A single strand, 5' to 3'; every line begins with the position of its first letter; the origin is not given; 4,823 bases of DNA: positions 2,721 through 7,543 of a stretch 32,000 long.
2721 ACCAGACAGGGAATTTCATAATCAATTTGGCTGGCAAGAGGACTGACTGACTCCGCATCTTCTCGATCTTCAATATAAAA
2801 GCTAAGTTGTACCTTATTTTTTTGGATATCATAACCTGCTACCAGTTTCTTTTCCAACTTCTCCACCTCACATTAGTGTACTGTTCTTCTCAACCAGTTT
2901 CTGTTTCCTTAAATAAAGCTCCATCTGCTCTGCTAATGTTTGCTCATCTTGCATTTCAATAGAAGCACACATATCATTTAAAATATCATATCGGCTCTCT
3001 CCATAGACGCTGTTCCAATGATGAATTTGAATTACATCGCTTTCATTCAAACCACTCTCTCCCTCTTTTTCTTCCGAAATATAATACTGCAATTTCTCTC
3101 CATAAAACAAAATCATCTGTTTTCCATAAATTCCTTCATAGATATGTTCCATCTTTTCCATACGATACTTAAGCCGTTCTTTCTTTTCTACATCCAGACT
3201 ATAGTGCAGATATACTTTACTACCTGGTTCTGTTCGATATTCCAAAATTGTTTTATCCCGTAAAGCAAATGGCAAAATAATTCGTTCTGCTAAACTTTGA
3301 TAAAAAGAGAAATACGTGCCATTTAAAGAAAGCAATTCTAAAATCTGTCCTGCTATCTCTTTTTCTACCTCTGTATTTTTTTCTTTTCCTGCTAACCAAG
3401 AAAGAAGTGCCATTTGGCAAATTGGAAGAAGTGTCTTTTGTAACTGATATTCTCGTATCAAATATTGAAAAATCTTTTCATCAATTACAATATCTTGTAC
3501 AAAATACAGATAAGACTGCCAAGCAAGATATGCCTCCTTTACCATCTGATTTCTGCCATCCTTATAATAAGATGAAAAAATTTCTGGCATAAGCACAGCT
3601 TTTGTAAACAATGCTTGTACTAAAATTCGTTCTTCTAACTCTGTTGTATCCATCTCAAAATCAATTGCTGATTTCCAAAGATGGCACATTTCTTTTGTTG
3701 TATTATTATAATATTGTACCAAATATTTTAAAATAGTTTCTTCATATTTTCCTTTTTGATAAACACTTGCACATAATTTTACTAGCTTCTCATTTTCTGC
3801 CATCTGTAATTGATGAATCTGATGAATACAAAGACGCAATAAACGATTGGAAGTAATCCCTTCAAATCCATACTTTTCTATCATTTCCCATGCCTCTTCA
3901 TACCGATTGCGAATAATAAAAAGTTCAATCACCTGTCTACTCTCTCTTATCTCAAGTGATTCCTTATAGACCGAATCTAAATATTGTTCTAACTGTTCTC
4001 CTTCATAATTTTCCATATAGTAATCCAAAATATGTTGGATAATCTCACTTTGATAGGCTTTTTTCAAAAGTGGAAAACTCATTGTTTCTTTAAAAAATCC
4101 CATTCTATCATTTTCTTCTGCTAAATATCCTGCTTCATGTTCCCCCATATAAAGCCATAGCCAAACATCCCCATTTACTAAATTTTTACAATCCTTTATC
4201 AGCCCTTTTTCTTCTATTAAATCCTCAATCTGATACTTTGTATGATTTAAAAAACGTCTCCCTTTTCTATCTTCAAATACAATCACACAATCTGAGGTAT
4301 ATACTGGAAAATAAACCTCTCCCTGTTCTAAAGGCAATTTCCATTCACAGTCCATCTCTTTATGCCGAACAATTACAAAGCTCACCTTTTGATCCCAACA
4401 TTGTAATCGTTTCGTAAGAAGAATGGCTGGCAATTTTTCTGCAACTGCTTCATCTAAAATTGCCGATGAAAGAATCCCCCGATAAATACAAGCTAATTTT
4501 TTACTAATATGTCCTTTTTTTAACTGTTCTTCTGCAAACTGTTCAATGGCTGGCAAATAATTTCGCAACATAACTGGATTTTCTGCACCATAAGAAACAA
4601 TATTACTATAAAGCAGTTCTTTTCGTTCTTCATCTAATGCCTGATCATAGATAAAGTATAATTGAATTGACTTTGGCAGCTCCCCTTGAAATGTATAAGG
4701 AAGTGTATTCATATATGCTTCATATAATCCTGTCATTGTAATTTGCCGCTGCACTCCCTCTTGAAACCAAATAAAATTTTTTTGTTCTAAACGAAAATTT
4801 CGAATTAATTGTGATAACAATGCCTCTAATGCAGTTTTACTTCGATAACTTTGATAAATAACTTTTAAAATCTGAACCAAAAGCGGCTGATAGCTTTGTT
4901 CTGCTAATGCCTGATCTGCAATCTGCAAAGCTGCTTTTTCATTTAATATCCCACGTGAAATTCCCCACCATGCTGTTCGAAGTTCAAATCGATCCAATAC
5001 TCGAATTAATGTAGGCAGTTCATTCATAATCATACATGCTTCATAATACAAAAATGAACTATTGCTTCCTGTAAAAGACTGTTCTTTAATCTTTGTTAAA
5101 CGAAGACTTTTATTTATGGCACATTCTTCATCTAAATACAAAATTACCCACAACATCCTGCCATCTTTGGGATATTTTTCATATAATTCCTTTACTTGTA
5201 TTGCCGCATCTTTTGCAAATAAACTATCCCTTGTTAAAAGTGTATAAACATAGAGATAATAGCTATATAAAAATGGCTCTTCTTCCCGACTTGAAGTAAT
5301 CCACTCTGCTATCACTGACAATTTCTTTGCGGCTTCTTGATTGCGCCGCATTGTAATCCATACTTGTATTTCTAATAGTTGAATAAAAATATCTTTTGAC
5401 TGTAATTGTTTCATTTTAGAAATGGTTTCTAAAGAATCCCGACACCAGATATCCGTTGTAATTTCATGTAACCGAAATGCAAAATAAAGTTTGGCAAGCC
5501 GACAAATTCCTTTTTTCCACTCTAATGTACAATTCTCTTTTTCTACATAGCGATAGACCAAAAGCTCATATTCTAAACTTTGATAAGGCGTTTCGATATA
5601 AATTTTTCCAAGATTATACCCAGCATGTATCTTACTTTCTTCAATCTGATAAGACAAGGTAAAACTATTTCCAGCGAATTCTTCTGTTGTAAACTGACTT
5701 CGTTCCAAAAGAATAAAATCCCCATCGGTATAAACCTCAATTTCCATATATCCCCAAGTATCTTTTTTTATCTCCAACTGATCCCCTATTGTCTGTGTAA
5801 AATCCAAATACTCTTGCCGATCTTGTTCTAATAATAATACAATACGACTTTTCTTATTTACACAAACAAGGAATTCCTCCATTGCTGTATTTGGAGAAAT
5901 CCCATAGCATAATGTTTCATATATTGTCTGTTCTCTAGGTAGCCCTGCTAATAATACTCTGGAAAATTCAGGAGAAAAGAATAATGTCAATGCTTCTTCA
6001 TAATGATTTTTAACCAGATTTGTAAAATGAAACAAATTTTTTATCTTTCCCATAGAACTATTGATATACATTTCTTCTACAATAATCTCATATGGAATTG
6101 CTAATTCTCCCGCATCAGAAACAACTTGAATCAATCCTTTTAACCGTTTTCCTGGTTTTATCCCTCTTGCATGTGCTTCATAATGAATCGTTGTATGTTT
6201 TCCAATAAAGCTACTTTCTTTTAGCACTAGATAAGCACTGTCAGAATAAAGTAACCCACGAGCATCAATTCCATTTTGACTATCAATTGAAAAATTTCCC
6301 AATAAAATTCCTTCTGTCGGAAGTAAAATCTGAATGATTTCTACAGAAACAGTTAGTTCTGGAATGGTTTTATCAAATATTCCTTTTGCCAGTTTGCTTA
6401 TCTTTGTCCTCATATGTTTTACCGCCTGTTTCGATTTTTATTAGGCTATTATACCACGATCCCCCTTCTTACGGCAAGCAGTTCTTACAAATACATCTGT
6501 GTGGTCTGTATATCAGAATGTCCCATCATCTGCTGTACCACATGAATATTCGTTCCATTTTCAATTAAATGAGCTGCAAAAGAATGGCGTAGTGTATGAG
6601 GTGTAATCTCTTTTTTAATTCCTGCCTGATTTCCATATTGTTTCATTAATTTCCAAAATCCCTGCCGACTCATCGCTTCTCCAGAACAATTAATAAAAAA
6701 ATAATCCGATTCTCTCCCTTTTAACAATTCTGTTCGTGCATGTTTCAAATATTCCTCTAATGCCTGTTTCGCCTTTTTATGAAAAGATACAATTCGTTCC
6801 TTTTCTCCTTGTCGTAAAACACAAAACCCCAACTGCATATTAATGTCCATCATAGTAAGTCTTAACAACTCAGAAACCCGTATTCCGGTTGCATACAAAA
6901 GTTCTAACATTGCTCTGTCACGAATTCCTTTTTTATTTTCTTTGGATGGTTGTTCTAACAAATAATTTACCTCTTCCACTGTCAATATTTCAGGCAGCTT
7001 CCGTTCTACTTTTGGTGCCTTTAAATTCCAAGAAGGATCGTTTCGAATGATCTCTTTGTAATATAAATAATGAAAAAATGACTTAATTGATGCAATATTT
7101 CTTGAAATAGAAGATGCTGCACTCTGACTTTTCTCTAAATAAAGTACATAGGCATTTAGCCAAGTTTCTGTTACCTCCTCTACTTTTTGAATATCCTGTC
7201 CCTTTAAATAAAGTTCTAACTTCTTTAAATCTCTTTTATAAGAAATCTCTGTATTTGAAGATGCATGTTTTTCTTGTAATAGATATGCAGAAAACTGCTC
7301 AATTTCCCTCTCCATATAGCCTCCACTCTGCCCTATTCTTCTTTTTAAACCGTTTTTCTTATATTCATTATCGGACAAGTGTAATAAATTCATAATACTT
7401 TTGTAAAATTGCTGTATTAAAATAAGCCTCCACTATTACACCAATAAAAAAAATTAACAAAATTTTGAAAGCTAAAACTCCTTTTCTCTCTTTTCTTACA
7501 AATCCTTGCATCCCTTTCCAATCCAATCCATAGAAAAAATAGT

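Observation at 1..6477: Self-contained three-gene operon of uncharacterised proteins: best candidate for an undescribed system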

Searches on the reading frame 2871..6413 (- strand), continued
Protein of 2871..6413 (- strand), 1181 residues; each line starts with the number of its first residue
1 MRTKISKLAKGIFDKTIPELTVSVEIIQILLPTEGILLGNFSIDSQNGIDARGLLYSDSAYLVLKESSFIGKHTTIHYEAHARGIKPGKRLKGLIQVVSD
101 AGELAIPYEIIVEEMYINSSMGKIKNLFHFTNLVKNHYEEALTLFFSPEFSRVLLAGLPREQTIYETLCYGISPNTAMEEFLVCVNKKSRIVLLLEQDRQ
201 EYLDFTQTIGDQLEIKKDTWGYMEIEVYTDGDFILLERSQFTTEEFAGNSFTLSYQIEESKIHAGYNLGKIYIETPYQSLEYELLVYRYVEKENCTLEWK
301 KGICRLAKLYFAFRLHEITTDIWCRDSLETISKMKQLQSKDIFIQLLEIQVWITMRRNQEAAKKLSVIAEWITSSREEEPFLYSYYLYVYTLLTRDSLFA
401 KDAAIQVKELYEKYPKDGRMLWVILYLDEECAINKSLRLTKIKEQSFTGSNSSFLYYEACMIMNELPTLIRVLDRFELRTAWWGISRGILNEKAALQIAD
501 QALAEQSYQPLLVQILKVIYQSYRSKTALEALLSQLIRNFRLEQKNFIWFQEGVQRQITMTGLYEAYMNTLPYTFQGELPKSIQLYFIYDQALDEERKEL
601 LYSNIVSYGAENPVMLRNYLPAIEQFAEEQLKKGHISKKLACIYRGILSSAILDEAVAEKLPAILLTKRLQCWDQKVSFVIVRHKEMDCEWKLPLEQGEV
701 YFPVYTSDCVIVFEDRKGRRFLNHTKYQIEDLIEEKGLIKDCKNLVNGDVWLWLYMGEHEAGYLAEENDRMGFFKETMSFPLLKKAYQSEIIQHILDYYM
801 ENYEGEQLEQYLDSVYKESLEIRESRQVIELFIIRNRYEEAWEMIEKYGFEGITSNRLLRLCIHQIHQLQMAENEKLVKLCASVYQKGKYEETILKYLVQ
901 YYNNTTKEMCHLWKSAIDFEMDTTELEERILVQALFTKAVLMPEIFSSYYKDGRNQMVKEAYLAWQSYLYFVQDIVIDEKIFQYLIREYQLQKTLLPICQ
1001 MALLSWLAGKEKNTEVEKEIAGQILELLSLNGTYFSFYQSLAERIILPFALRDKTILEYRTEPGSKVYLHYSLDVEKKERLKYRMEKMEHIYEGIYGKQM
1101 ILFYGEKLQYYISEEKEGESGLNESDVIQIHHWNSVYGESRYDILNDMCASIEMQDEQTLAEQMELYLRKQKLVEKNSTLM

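Call 41: fold_search(model_id=the predicted structure, library=pdb)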
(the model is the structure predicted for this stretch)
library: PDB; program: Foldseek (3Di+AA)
matches with E <= 10: 1583; with E <= 0.001: 106
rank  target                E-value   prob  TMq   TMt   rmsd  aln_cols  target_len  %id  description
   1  9ijj_h                7.4e-08  1.00  0.08  0.06  18.8       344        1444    8  In situ structure of the central apparatus in mouse sperm axoneme. (released 2025-06-04)
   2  7sqc_2A               1.3e-07  1.00  0.08  0.12  14.4       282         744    7  Ciliary C1 central pair apparatus isolated from Chlamydomonas reinhardtii (released 2022-04-13)
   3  7som_D                2.4e-07  1.00  0.08  0.06  15.3       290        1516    7  Ciliary C2 central pair apparatus isolated from Chlamydomonas reinhardtii (released 2022-04-13)
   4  9ijj_L                2.4e-07  1.00  0.08  0.34  19.7       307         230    9  In situ structure of the central apparatus in mouse sperm axoneme. (released 2025-06-04)
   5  7sqc_M1               2.9e-07  1.00  0.08  0.15  20.3       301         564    7  Ciliary C1 central pair apparatus isolated from Chlamydomonas reinhardtii (released 2022-04-13)
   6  7sqc_2B               4.2e-07  1.00  0.08  0.12  14.4       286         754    7  Ciliary C1 central pair apparatus isolated from Chlamydomonas reinhardtii (released 2022-04-13)
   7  9ijj_E                5.4e-07  1.00  0.07  0.17  21.4       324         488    8  In situ structure of the central apparatus in mouse sperm axoneme. (released 2025-06-04)
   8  7sqc_F0               5.6e-07  1.00  0.08  0.28  14.5       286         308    6  Ciliary C1 central pair apparatus isolated from Chlamydomonas reinhardtii (released 2022-04-13)
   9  9ijj_C                8.7e-07  1.00  0.08  0.09  17.6       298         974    6  In situ structure of the central apparatus in mouse sperm axoneme. (released 2025-06-04)
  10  7sqc_T1               1.0e-06  1.00  0.08  0.16  15.4       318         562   10  Ciliary C1 central pair apparatus isolated from Chlamydomonas reinhardtii (released 2022-04-13)
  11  7sqc_T2               1.0e-06  1.00  0.08  0.16  15.9       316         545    9  Ciliary C1 central pair apparatus isolated from Chlamydomonas reinhardtii (released 2022-04-13)
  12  9ijj_O                1.4e-06  1.00  0.08  0.07  13.0       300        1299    9  In situ structure of the central apparatus in mouse sperm axoneme. (released 2025-06-04)
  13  7n6g_3J               1.4e-06  1.00  0.08  0.22  20.9       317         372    7  C1 of central pair (released 2022-05-18)
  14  7sqc_T3               1.8e-06  1.00  0.08  0.27  15.1       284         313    7  Ciliary C1 central pair apparatus isolated from Chlamydomonas reinhardtii (released 2022-04-13)
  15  7sqc_O0               2.2e-06  1.00  0.08  0.08  18.1       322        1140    8  Ciliary C1 central pair apparatus isolated from Chlamydomonas reinhardtii (released 2022-04-13)
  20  2qsv                  6.3e-06  1.00  0.08  0.38  24.1       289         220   11  Crystal structure of protein of unknown function from Porphyromonas gingivalis W83 (released 2007-09-25)
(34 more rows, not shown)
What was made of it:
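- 5550..6356 (-): Gene A residues 20-288: two Ig/ASH-like beta-sandwiches (20-124 and 193-288) separated by a small helical bundle (127-184). The bundle begins with the family's most conserved motif, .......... Call 41 (ASH-domain proteins of the ciliary central apparatus, CEP192 SPD-2, PDB 2qsv).
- Closest known: Alpha-solenoid plus beta-sandwich scaffolds. Same: The individual domains of A match these folds (call 41).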

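Call 46: search_protein_families(library=phrogs, proteins=[window:2871-6413:-], max_evalue=0.01)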
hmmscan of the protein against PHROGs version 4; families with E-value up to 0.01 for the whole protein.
window:2871-6413:- (1181 aa): 0 families

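Call 61: fold_search(model_id=the predicted structure, library=viral)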
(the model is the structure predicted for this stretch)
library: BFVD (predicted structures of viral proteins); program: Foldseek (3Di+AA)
matches with E <= 10: 947; with E <= 0.001: 36
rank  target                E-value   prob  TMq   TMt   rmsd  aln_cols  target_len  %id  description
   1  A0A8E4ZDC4            2.4e-08  1.00  0.08  0.14  24.4       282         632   11  BACON domain-containing protein [Polaribacter phage Leef_1]
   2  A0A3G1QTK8            4.7e-07  1.00  0.08  0.13  21.6       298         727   10  Putative cellulase or glycoside hydrolase [Erwinia phage phiEaP8]
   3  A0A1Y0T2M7            1.1e-06  1.00  0.08  0.10  19.2       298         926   11  Glycoside hydrolase family 5 domain-containing protein [Pseudomonas phage Skulduggery]
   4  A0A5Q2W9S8            1.8e-06  1.00  0.07  0.20  57.5       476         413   10  (no name in the UniProt tables at hand)
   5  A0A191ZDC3            2.3e-06  1.00  0.08  0.34  15.0       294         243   10  Putative coagulation factor 5/8 domain-containing protein [Erwinia phage vB_EamP_Gutmeister]
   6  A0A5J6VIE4            3.4e-06  1.00  0.07  0.09  19.2       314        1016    8  Uncharacterized protein [Megaviridae environmental sample]
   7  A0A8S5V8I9            4.2e-06  1.00  0.07  0.16  18.8       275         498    6  BACON domain-containing protein [Siphoviridae sp. cttma3]
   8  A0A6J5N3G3            6.8e-06  1.00  0.07  0.10  15.3       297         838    7  Tip attachment protein J [uncultured Caudovirales phage]
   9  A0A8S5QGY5            1.2e-05  1.00  0.07  0.24  16.6       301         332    8  BACON domain-containing protein [Myoviridae sp. ctgpD8]
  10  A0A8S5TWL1            1.7e-05  1.00  0.09  0.12  11.3       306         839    7  Tail protein [Siphoviridae sp. ctcx61]
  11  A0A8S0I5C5            2.7e-05  1.00  0.07  0.15  31.8       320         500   10  (no name in the UniProt tables at hand)
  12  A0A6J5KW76            3.3e-05  1.00  0.07  0.11  17.2       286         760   10  Glycoside hydrolase, family 5 [uncultured Caudovirales phage]
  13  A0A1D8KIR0            3.7e-05  1.00  0.07  0.08  26.6       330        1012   10  Baseplate hub + tail lysozyme [Synechococcus phage S-CAM3]
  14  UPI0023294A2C         4.2e-05  1.00  0.07  0.08  21.4       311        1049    6  (no name look-up for this kind of identifier)
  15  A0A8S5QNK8            4.4e-05  1.00  0.07  0.11  25.1       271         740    6  BACON domain-containing protein [Siphoviridae sp. cttOT32]
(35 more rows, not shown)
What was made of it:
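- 5550..6356 (-): Call 61 (BACON/Ig-domain proteins).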

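Call 63: list_cluster_members(proteins=[window:2871-6413:-, window:725-2866:-, L001:12152-13336:+])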
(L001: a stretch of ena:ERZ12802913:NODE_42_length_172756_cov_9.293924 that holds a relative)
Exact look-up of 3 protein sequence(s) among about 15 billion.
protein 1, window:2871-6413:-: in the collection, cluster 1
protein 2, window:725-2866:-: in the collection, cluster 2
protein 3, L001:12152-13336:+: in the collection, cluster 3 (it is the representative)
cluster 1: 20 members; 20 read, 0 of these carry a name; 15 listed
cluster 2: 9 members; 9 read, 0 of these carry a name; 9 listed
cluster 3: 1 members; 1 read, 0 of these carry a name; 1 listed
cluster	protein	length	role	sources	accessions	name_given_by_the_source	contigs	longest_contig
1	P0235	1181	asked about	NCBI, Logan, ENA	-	-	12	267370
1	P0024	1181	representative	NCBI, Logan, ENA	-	-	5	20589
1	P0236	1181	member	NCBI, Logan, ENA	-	-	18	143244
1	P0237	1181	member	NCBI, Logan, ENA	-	-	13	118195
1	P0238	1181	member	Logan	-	-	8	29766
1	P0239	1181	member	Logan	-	-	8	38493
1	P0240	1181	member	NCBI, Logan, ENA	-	-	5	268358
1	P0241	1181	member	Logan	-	-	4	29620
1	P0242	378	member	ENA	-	-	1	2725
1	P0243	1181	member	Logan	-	-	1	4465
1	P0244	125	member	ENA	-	-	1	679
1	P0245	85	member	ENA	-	-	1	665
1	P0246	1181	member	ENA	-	-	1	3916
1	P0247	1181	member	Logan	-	-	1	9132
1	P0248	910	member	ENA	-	-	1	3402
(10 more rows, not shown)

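Call 65: search_dna_similar(query=window:2871-6413:-, collection=plasmids, mode=protein, max_evalue=0.00001, max_rows=10)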
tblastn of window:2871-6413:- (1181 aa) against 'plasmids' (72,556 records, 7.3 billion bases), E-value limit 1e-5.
No match.
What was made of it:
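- On Mobile element, plasmid or phage cargo: None of 72,556 plasmids matches (call 65).
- No plasmid match (call 65). No plasmid carries it (call 65).
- Tried and rejected: None (call 65).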

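Call 66: search_dna_similar(query=window:2871-6413:-, collection=phages, mode=protein, max_evalue=0.00001, max_rows=10)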
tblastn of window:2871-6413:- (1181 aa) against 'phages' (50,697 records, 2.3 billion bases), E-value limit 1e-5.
Records with a match: 4; places in all: 4; records where one place covers at least 80% of the query: 2.
Best place of each record, by identity: <60% 4.
By first word of the organism name: Bacteriophage 4.
By host as written in the record: - 4.
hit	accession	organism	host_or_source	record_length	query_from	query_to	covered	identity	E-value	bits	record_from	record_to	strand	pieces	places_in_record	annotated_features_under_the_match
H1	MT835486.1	Bacteriophage sp.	human fecal samples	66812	1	1181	100%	31.2%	0e+0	628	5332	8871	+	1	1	record has no annotation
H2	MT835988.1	Bacteriophage sp.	human fecal samples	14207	1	1115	94%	30.7%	3e-167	556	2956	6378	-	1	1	record has no annotation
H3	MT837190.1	Bacteriophage sp.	human fecal samples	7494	224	1167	80%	28.3%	4e-98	350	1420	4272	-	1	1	record has no annotation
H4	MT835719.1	Bacteriophage sp.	human fecal samples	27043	478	1174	59%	28.8%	5e-88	320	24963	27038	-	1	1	record has no annotation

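Call 67: get_annotated_region(hit=H1, flank=20000)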
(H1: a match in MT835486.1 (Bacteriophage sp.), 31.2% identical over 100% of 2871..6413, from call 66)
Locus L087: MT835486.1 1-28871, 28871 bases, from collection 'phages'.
description: UNVERIFIED: Bacteriophage sp. clone scaffold_23 genomic sequence.
organism: Bacteriophage sp. (NCBI taxid 38018)
taxonomy: Viruses
host: -; source: human fecal samples; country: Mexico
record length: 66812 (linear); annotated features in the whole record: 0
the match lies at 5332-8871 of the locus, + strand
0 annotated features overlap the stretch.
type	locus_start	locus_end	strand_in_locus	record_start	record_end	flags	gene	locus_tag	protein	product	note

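Call 69: search_protein_families(library=pfam, proteins=[L087:343-981:+, L087:1003-1680:+, L087:1711-3048:+, L087:3054-4121:+, L087:4149-5276:+, L087:12287-13498:+, L087:13607-14917:+, L087:14936-16009:+, L087:17114-18238:+, L087:20497-22782:+], max_evalue=0.00001)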
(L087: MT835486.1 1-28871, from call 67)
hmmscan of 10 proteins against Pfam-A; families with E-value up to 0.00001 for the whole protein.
L087:343-981:+ (213 aa): 0 families

L087:1003-1680:+ (226 aa): 1 family
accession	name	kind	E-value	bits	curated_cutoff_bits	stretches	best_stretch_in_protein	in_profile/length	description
PF01522.26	Polysacc_deac_1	-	6.3e-37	126.7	23.1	1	42-150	5-112/124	Polysaccharide deacetylase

L087:1711-3048:+ (446 aa): 8 families
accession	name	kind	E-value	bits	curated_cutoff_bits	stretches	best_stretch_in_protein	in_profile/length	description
PF12002.13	MgsA_C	-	2.9e-70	235.9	27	1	271-436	1-166/167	MgsA AAA+ ATPase C terminal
PF16193.11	AAA_assoc_2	-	7.8e-30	103.4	34.3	1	190-270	2-81/81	AAA C-terminal domain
PF05496.18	RuvB_N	-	2e-19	70.4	27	1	22-143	1-119/159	Holliday junction DNA helicase RuvB P-loop domain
PF00004.35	AAA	-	2.6e-17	63.9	21.2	1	55-160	1-123/131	ATPase family associated with various cellular activities (AAA)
PF07724.20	AAA_2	-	2.6e-07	31.3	27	1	51-138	2-104/166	AAA domain (Cdc48 subfamily)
PF07728.20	AAA_5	-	3.8e-07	30.6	22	1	55-168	2-124/139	AAA domain (dynein-related subfamily)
PF13173.12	AAA_14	-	4.1e-07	30.5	27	1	55-172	5-127/129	AAA domain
PF01078.27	Mg_chelatase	-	4.9e-06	26.5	20.3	0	52-74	22-44/207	Magnesium chelatase, subunit ChlI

L087:3054-4121:+ (356 aa): 1 family
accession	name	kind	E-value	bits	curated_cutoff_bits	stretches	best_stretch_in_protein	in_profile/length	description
PF09992.14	NAGPA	-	1.3e-38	133.3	25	1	180-355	2-168/169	Phosphodiester glycosidase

L087:4149-5276:+ (376 aa): 0 families

L087:12287-13498:+ (404 aa): 3 families
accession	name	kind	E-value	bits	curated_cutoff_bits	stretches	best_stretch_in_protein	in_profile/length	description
PF00133.28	tRNA-synt_1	-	2.3e-86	290.6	22.7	1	17-404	2-234/414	tRNA synthetases class I (I, L, M and V)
PF09334.17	tRNA-synt_1g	-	1.1e-13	51.2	20.1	1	44-191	7-136/391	tRNA synthetases class I (M)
PF13603.12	tRNA-synt_1_2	-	1.7e-12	47.7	25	1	243-303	86-146/185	Leucyl-tRNA synthetase, editing domain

L087:13607-14917:+ (437 aa): 4 families
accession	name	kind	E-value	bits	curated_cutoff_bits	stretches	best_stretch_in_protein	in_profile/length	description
PF00133.28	tRNA-synt_1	-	1.2e-47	163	22.7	1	2-121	293-412/414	tRNA synthetases class I (I, L, M and V)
PF08264.19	Anticodon_1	-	5.5e-45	153.3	25.1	1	165-311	1-147/148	Anticodon-binding domain of tRNA ligase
PF10458.14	Val_tRNA-synt_C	-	1.7e-15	57.4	25.9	1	371-436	1-66/66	Valyl tRNA synthetase tRNA binding arm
PF09334.17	tRNA-synt_1g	-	1.4e-09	37.7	20.1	1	42-132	288-376/391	tRNA synthetases class I (M)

L087:14936-16009:+ (358 aa): 2 families
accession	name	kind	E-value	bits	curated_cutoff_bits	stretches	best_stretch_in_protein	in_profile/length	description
PF00535.33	Glycos_transf_2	-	5.4e-13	49.7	23.3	1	4-132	1-127/168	Glycosyl transferase family 2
PF04138.20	GtrA_DPMS_TM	-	6.6e-13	49.3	26.1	1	226-349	1-117/117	GtrA/DPMS, transmembrane domain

L087:17114-18238:+ (375 aa): 0 families

L087:20497-22782:+ (762 aa): 1 family
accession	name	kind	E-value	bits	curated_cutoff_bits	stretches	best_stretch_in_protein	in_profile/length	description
PF01841.26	Transglut_core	-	2.4e-23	82.9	23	1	439-550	13-107/108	Transglutaminase-like superfamily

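Call 72: search_solved_structures(query=A1, max_evalue=1)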
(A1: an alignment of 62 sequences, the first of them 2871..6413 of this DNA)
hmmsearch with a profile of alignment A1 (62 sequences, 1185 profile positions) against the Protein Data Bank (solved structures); distinct sequences matched with E-value up to 1: 0.

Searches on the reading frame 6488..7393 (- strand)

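Call 46: search_protein_families(library=phrogs, proteins=[window:6488-7393:-], max_evalue=0.01)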
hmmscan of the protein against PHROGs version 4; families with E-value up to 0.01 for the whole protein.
window:6488-7393:- (302 aa): 8 families
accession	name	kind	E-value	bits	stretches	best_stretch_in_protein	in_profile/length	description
phrog_1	-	integration and excision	2.6e-50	173.3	1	37-301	176-432/611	integrase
phrog_216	-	integration and excision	3.6e-41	142.2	1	90-302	9-222/301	integrase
phrog_7685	-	integration and excision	1.8e-11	45.1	1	188-298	117-216/240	integrase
phrog_7269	-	integration and excision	1.6e-10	41.7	1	244-301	11-66/89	integrase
phrog_5127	-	integration and excision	3.4e-09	37.7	1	40-293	105-322/355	integrase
phrog_23271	-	unknown function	8.3e-07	29.9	1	262-302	8-48/67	-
phrog_34557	-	integration and excision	0.00063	20.5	1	222-301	86-163/183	integrase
phrog_24775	-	unknown function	0.0083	17.2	0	261-299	26-64/101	-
